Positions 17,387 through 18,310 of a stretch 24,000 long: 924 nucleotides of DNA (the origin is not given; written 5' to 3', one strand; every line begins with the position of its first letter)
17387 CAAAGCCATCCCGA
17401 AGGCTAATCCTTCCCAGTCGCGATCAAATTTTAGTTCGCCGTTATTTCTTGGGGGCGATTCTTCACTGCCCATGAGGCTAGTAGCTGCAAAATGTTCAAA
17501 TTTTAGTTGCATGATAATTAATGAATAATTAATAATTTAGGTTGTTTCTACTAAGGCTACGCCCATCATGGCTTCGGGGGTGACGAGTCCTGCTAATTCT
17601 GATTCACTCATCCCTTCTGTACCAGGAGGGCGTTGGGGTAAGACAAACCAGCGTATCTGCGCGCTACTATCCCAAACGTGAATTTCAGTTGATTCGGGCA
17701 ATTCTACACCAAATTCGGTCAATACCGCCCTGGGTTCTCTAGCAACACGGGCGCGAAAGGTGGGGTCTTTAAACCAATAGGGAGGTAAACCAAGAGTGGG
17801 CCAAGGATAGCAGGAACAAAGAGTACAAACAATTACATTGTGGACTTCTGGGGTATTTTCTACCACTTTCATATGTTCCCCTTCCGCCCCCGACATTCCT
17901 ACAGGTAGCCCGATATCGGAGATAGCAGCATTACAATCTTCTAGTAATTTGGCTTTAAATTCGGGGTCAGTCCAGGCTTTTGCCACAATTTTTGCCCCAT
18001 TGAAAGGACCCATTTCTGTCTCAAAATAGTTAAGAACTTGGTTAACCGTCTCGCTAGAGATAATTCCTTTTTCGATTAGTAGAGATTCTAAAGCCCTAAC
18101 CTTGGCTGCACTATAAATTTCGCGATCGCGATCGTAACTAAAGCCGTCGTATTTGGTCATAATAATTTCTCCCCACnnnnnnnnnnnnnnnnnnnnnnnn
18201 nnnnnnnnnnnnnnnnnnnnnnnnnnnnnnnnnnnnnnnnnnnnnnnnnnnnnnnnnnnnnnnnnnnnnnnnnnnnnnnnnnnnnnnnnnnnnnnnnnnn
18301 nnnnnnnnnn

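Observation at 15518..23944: Ten-gene co-directional cluster joining a cynABDS cyanate module to a cobalt nitrile hydratase module with its own metal-supply genes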

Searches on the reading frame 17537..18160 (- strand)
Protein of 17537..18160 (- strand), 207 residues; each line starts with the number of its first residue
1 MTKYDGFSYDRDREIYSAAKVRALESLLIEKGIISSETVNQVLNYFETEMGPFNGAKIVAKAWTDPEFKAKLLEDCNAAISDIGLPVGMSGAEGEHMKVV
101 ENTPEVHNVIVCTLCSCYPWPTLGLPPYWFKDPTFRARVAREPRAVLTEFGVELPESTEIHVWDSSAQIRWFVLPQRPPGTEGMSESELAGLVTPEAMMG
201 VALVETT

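Call 3: search_protein_families(library=pfam, proteins=[window:17537-18160:-])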
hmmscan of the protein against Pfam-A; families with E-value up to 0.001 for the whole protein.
window:17537-18160:- (207 aa): 1 family
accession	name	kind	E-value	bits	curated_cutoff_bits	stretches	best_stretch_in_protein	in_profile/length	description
PF02979.21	NHase_alpha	-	2.6e-87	291.4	27.2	1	17-202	3-184/184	Nitrile hydratase, alpha chain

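Call 4: search_protein_families(library=ncbifam, proteins=[window:17537-18160:-])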
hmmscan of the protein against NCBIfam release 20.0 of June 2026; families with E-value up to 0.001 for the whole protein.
window:17537-18160:- (207 aa): 6 families
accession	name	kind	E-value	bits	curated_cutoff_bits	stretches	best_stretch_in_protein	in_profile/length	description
TIGR01323.1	nitrile_alph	equivalog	1.3e-90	302.1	249.85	1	17-205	3-187/189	nitrile hydratase subunit alpha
TIGR03887.1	thiocyan_alph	equivalog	2.3e-55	187.6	291.45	1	23-204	12-197/200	thiocyanate hydrolase subunit gamma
TIGR03793.1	leader_NHLP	domain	2.2e-18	65.9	50.9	2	131-189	15-71/77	NHLP leader peptide family RiPP precursor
TIGR04351.1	TOMM_nitrile_2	subfamily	6.3e-11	41.7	65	1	131-159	11-39/48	TIGR04351 family putative TOMM peptide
NF038399.1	NH_RiPP_Os17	domain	5.7e-08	32.7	40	0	57-85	5-33/63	Os1348 family NHLP clan protein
TIGR04509.1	mod_pep_NH_fam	subfamily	0.00039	20.4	34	0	59-86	11-38/87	NHLP-related RiPP peptide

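Call 10: find_related_loci(query=window:17537-18160:-, collection=genome_contigs, flank=10000)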
Query window:17537-18160:- (207 aa) in genome_contigs; peptide patterns used: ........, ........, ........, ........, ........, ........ (x = any residue, [..] = any of these).
316 stretches matched a pattern; 295 encode a relative of the query (tblastn E <= 1e-3); the best 80 are kept; 80 distinct loci.
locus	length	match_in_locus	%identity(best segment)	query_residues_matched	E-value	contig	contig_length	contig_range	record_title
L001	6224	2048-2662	91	1-205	6e-122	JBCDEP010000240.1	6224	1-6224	MAG: Cyanobacteria bacterium P01_G01_bin.67 k141_1233518_length_6224_cov_18.0000, whole genome shotgun sequence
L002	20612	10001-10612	91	1-204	8e-121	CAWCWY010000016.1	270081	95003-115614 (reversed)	MAG: uncultured cyanobacterium isolate MFD03250.bin.2.89 genome assembly, contig: contig_19666, whole genome shotgun seq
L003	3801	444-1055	90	1-204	4e-122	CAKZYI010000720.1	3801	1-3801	MAG TPA_asm: uncultured Pleurocapsa sp. isolate SRR3401483_bin.89_CONCOCT_v1.1_MAG genome assembly, contig: ERZ1740059.1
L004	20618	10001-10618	89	1-206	4e-120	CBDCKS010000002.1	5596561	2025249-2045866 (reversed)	MAG: Waterburya sp. isolate bdb401a2-853f-4382-af14-1dba441725e1 genome assembly, contig: contig_2, whole genome shotgun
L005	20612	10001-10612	88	1-204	1e-117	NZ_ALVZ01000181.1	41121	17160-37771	Xenococcus sp. PCC 7305 scaffold_00181, whole genome shotgun sequence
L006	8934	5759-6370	88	1-204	4e-117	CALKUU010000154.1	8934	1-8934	MAG: uncultured Xenococcaceae cyanobacterium isolate R4_Bin_Bin_117_1 genome assembly, contig: c_000002716810, whole gen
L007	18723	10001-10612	90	1-204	4e-120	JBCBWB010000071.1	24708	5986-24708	MAG: Cyanobacteria bacterium J06648_1 NODE_71_length_24708_cov_23.722829, whole genome shotgun sequence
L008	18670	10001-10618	84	1-206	2e-115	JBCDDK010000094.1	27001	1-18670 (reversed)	MAG: Cyanobacteria bacterium P01_G01_bin.39 k141_1704184_length_27001_cov_33.9902, whole genome shotgun sequence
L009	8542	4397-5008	79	2-205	2e-113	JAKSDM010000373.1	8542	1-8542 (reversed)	MAG: Pseudanabaenales cyanobacterium isolate MAG.87 k141_2544686, whole genome shotgun sequence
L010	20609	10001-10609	79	2-204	6e-111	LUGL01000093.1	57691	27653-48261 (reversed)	Elainella saxicola E1 E1_assembly_c150, whole genome shotgun sequence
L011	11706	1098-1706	79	2-204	5e-110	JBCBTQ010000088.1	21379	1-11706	MAG: Cyanobacteria bacterium J06639_14 NODE_88_length_21379_cov_19.942262, whole genome shotgun sequence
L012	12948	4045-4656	77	2-205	2e-109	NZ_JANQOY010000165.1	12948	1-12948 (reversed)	MAG: Acaryochloris sp. IP29b_bin.148 k99_3836993, whole genome shotgun sequence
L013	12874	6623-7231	76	2-204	9e-110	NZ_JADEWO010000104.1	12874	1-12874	Oculatella sp. LEGE 06141 NODE_104_length_12874_cov_11.4096, whole genome shotgun sequence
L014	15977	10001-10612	77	2-205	2e-109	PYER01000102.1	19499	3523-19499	Filamentous cyanobacterium CCT1 NODE_102_length_19499_cov_11.6514_ID_85564, whole genome shotgun sequence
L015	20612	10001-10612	77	2-205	1e-109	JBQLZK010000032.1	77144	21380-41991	MAG: Thainema sp. isolate MCC5402 contig_32, whole genome shotgun sequence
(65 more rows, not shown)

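Call 22: find_encoding_contigs(protein=window:17537-18160:-, flank=10000, max_places=6)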
Protein window:17537-18160:- (207 aa): 5 contigs read that carry it; 5 places shown.
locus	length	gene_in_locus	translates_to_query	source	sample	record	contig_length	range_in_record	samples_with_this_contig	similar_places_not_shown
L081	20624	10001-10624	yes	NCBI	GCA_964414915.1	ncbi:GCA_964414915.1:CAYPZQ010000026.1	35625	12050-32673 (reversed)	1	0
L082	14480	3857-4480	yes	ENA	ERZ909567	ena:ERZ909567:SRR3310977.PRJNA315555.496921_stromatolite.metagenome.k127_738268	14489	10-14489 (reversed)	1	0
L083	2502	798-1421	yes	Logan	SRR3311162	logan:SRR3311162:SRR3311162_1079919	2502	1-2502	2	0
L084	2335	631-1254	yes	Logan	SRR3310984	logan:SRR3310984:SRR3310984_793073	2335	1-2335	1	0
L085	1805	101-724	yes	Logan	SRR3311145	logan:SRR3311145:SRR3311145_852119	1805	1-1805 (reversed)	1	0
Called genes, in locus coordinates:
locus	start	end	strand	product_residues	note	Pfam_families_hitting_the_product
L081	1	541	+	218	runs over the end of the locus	PF13489:Methyltransf_23, PF07021:MetW, PF13847:Methyltransf_31 (faint), PF08241:Methyltransf_11, PF08242:Methyltransf_12 (weak), PF13649:Methyltransf_25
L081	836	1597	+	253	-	-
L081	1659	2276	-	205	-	PF00072:Response_reg, PF00165:HTH_AraC, PF12833:HTH_18, PF00165:HTH_AraC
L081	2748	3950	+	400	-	PF00989:PAS, PF08448:PAS_4, PF12860:PAS_7 (faint), PF13426:PAS_9, PF00512:HisKA, PF02518:HATPase_c, PF13581:HATPase_c_2 (weak)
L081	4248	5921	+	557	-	PF09084:NMT1 (faint), PF13379:NMT1_2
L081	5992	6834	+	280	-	PF00528:BPD_transp_1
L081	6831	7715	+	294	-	PF00005:ABC_tran, PF13304:AAA_21 (faint)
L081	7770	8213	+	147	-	PF21291:CYNS_N (weak), PF02560:Cyanate_lyase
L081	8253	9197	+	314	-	PF03781:FGE-sulfatase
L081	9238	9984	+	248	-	PF21006:NHase_beta_N, PF02211:NHase_beta_C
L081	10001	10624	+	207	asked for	PF02979:NHase_alpha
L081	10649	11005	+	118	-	PF21006:NHase_beta_N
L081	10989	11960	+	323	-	PF02492:cobW, PF07683:CobW_C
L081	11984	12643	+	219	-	PF04955:HupE_UreJ, PF13795:HupE_UreJ_2 (faint)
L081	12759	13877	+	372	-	-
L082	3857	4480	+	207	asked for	PF02979:NHase_alpha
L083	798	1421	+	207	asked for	PF02979:NHase_alpha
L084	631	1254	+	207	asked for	PF02979:NHase_alpha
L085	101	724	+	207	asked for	PF02979:NHase_alpha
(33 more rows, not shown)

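Call 56: search_solved_structures(query=window:17537-18160:-, max_evalue=1e-20)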
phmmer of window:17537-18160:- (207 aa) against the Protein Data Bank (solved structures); distinct sequences matched with E-value up to 1e-20: 35.
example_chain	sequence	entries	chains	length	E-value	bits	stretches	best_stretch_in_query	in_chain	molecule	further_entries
4ob1_A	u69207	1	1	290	1.1e-88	299.4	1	16-202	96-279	Cobalt-containing nitrile hydratase subunit alpha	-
3hht_A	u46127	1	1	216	5.7e-80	270.9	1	16-205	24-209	Nitrile hydratase alpha subunit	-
2dpp_A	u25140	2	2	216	5.7e-80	270.9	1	16-205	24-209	Nitrile hydratase alpha subunit | Nitrile hydratase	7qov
7qou_A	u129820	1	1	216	2.1e-79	269.1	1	16-205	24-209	Nitrile hydratase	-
7qom_A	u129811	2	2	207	2.6e-79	268.8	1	16-205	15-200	Nitrile hydratase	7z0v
7qop_A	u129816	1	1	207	2.6e-79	268.8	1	16-205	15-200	Nitrile hydratase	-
7qoy_A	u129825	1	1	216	2.8e-79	268.6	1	16-205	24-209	Nitrile hydratase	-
1v29_A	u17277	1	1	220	5.1e-79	267.8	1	16-205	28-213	nitrile hydratase a chain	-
8i6n_A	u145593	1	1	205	1.4e-70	240.3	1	16-202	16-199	Cobalt-containing nitrile hydratase subunit alpha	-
1ire_A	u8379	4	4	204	1.6e-70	240.1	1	16-202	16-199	Nitrile Hydratase | Cobalt-containing nitrile hydratase subunit alpha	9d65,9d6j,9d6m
7w8l_A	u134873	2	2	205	1.6e-70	240.1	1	16-202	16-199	Nitrile hydratase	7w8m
1ugp_A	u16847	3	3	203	1.7e-70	240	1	16-202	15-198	Cobalt-containing nitrile hydratase subunit alpha | Nitrile Hydratase alpha subunit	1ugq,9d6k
4ob0_A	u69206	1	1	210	1.7e-70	240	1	16-202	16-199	Cobalt-containing nitrile hydratase subunit alpha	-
4ob3_A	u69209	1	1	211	1.8e-70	239.9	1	16-202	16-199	Cobalt-containing nitrile hydratase subunit alpha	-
4ob2_A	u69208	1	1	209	1.8e-70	239.9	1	16-202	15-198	Cobalt-containing nitrile hydratase subunit alpha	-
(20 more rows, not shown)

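Call 68: search_protein_families(library=ncbifam, max_evalue=0.001, proteins=[L004:12083-12763:-])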
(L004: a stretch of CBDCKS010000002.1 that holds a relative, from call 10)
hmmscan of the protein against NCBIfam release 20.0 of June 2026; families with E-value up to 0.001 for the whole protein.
L004:12083-12763:- (226 aa): 5 families
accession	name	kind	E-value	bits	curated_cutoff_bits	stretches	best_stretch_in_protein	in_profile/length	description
NF050097.1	BiurAmidohydBiuH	equivalog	8.5e-124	411.2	370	1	4-222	2-220/221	biuret amidohydrolase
TIGR03614.1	RutB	equivalog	1.8e-33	116.1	377.95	1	15-221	10-217/226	pyrimidine utilization protein B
NF008517.0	PRK11440.1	equivalog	2.6e-15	56.8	195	1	113-203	81-171/188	hydrolase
NF008623.0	PRK11609.1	equivalog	1.6e-10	41.2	174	1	141-216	131-208/213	bifunctional nicotinamidase/pyrazinamidase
NF041461.1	C_hydro_YcaC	equivalog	9.9e-07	28.5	310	1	117-207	64-156/201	isochorismate family cysteine hydrolase YcaC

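Call 70: search_protein_families(library=ncbifam, max_evalue=0.00001, proteins=[L004:12843-13241:-, L004:13649-14668:-, L004:14901-15827:-, L004:15918-17012:-, L004:17031-18197:-, L004:18361-19080:-, L004:19116-20594:-, L004:6647-7288:-, L004:7549-7893:+])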
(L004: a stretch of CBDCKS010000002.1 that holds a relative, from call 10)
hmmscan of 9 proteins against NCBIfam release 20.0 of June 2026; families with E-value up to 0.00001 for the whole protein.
L004:12843-13241:- (132 aa): 2 families
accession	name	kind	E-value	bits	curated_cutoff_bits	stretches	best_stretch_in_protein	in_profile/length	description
NF006043.0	PRK08186.1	subfamily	2.1e-29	102.4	487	1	4-131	466-596/600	allophanate hydrolase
TIGR02713.1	allophanate_hyd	equivalog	9.5e-29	100.3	511.05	1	4-129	433-562/563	allophanate hydrolase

L004:13649-14668:- (339 aa): 7 families
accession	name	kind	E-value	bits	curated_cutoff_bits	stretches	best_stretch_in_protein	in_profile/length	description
NF009803.0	PRK13287.1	equivalog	6.4e-175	580.7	406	1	1-329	1-332/333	formamidase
NF009802.0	PRK13286.1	equivalog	5.1e-72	242.7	427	1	7-300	6-310/345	aliphatic amidase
NF033621.1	de_GSH_amidase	exception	1e-16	61.1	355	1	32-271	13-252/260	deaminated glutathione amidase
NF040852.1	nitrile_Arch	equivalog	8.3e-16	57.9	500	1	24-263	10-244/262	nitrilase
TIGR03381.1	agmatine_aguB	equivalog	7.1e-11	42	410.25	1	81-268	66-267/279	N-carbamoylputrescine amidase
TIGR00546.1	lnt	equivalog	1.5e-08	34.3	132.9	0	17-183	163-345/395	apolipoprotein N-acyltransferase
NF007757.0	PRK10438.1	equivalog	7.1e-07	28.7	249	1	50-267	32-245/256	amidohydrolase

L004:14901-15827:- (308 aa): 8 families
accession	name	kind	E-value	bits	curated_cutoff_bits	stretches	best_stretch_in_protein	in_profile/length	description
NF047928.1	ABC_B6_perm_1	equivalog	1.5e-44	152.4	465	1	15-305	13-303/311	putative B6 ABC transporter permease subunit 1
NF047929.1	ABC_B6_perm_2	equivalog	2.8e-15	56.3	400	1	23-275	53-313/337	putative B6 ABC transporter permease subunit 2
TIGR03409.1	urea_trans_UrtB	equivalog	3e-13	50.1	250.3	1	126-215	124-213/291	urea ABC transporter permease subunit UrtB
NF008630.0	PRK11618.1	equivalog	3.7e-12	46.1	363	1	28-220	48-237/331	galactofuranose ABC transporter, permease protein YjfF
NF008441.0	PRK11285.1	equivalog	2.7e-09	36.6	378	1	39-232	79-256/333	L-arabinose ABC transporter permease AraH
TIGR03622.1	urea_t_UrtB_arc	equivalog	2.3e-07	30.4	374.25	1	149-236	136-221/284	urea ABC transporter, permease protein UrtB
NF007067.0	PRK09512.1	equivalog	3.3e-07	29.8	398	1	51-210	82-236/321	ribose ABC transporter permease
NF011961.0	PRK15432.1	equivalog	8.9e-07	28.5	388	1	141-213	154-226/344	autoinducer 2 ABC transporter permease LsrC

L004:15918-17012:- (364 aa): 3 families
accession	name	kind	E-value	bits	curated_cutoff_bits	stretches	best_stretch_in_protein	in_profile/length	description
NF047929.1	ABC_B6_perm_2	equivalog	9.3e-47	159.8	400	1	14-333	3-321/337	putative B6 ABC transporter permease subunit 2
NF007014.0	PRK09478.1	equivalog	7.6e-09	35.3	386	1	186-279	177-266/336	galactose/methyl galactoside ABC transporter permease MglC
NF047928.1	ABC_B6_perm_1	equivalog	5e-06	25.8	465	1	61-339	18-290/311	putative B6 ABC transporter permease subunit 1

L004:17031-18197:- (388 aa): 1 family
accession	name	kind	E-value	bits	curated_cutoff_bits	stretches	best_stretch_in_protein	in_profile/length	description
NF047927.1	ABC_BMP_B6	equivalog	2.1e-17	63.3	400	1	59-296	13-254/314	putative B6 ABC transporter substrate-binding protein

L004:18361-19080:- (239 aa): 5 families
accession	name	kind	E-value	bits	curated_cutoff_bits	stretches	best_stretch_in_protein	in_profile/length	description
NF050097.1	BiurAmidohydBiuH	equivalog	5.1e-70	235.4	370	1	7-220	8-221/221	biuret amidohydrolase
TIGR03614.1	RutB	equivalog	1.9e-28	99.6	377.95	1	6-224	4-223/226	pyrimidine utilization protein B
NF008517.0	PRK11440.1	equivalog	9e-14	51.8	195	1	118-202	89-173/188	hydrolase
NF008623.0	PRK11609.1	equivalog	6.1e-10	39.2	174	1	138-184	131-177/213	bifunctional nicotinamidase/pyrazinamidase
NF041461.1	C_hydro_YcaC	equivalog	4e-08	33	310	1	112-210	62-163/201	isochorismate family cysteine hydrolase YcaC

L004:19116-20594:- (492 aa): 185 families (the best 25 are shown)
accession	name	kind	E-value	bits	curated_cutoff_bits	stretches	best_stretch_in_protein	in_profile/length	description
NF047930.1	ABC_ATP_B6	equivalog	1.9e-126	422.7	670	1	2-491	9-510/510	putative B6 ABC transporter ATP-binding protein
NF008442.0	PRK11288.1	equivalog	6.9e-95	318.2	689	1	2-482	14-488/504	L-arabinose ABC transporter ATP-binding protein AraG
NF010069.0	PRK13549.1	equivalog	3e-92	309.7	699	1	2-476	12-488/513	xylose ABC transporter ATP-binding protein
NF008030.0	PRK10762.1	equivalog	2.3e-91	307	745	1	2-484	11-486/501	ribose ABC transporter ATP-binding protein RbsA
NF041861.1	YtfR_transport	equivalog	1.3e-86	291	850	1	1-490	7-491/492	galactofuranose ABC transporter, ATP-binding protein YtfR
NF007253.0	PRK09700.1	equivalog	1.3e-83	281.3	772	1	2-477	12-493/510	D-allose ABC transporter ATP-binding protein AlsA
TIGR02633.1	xylG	equivalog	2e-83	280.6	723.65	1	2-472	8-482/500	D-xylose ABC transporter ATP-binding protein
NF008215.0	PRK10982.1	equivalog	5.3e-81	272.7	828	1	2-472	20-485/506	galactose/methyl galactoside ABC transporter ATP-binding protein MglA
NF040905.2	GguA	equivalog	1.1e-78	264.9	810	1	2-486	8-497/500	multiple monosaccharide ABC transporter ATP-binding protein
NF011967.0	PRK15439.1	equivalog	1.2e-76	258.2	586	1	2-486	18-496/510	autoinducer 2 ABC transporter ATP-binding protein LsrA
TIGR01188.1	drrA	subfamily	2e-59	201.4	312.45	2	3-246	1-239/302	daunorubicin resistance ABC transporter, ATP-binding protein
TIGR02315.1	ABC_phnC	equivalog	5.4e-53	179.9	266.1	2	2-222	8-237/243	phosphonate ABC transporter ATP-binding protein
TIGR03410.1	urea_trans_UrtE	equivalog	7e-53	179.4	285.8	2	4-227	9-228/230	urea ABC transporter ATP-binding subunit UrtE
TIGR02857.1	CydD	equivalog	9.7e-53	179.9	435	2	10-203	337-528/529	thiol reductant ABC exporter subunit CydD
NF008449.1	PRK11300.1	equivalog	1.9e-51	174.8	362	2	2-218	12-241/255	high-affinity branched-chain amino acid ABC transporter ATP-binding protein LivG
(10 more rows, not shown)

L004:6647-7288:- (213 aa): 41 families (the best 25 are shown)
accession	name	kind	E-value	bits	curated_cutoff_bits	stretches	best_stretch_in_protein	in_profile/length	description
NF041735.1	hist_kin_RppB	equivalog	1.1e-41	143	400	1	62-185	110-233/438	two-component system sensor histidine kinase RppB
NF041734.1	resp_reg_RppA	equivalog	3e-25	88.9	250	1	5-62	44-101/229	two-component system response regulator RppA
TIGR02154.1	PhoB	equivalog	3e-17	62.7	296.2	1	3-63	42-104/226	phosphate regulon transcriptional regulator PhoB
NF012023.0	PRK15479.1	equivalog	7.4e-15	55.1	337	1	4-64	41-101/224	transcriptional regulator TctD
NF007928.2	PRK10643.1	equivalog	1.4e-14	54.3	330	1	3-63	40-100/216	two-component system response regulator PmrA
NF040689.1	MtrAB_MtrA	equivalog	2.4e-14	53.2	300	1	7-64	42-98/219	MtrAB system response regulator MtrA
NF033117.2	vanR_ACDEGLN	exception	2.6e-13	50.1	350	1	3-64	38-98/226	VanR-ABDEGLN family response regulator transcription factor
NF007005.1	PRK09468.1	equivalog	2.8e-13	49.8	331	1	6-63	46-103/237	osmolarity response regulator transcription factor OmpR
TIGR01387.1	cztR_silR_copR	subfamily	3.2e-13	49.9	279.2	1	6-62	41-97/218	heavy metal response regulator transcription factor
NF041733.1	resp_reg_CseB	equivalog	8.7e-13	48.2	350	1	6-76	43-113/228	two-component system response regulator CseB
NF007546.0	PRK10161.1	equivalog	6.4e-12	45.5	471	1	9-65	48-106/229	phosphate response regulator transcription factor PhoB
NF053854.1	RespRegPhoBBctds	equivalog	7.5e-12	45.1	270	1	1-64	35-100/225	two-component system response regulator PhoB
NF008078.0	PRK10816.1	equivalog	1.7e-11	44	336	1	6-64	43-101/223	two-component system response regulator PhoP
NF008567.0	PRK11517.1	equivalog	1.7e-11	43.9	353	1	7-62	44-98/223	response regulator transcription factor HprR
NF000401.1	vanR-A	exception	1.9e-11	43.9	500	1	3-65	42-103/231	vancomycin resistance response regulator transcription factor VanR-A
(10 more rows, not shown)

L004:7549-7893:+ (114 aa): 1 family
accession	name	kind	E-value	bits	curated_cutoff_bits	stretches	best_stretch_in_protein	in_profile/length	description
TIGR04401.1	TAT_Cys_rich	subfamily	6.9e-08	32.8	100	1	6-111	41-150/151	Csp1 family four helix bundle copper storage protein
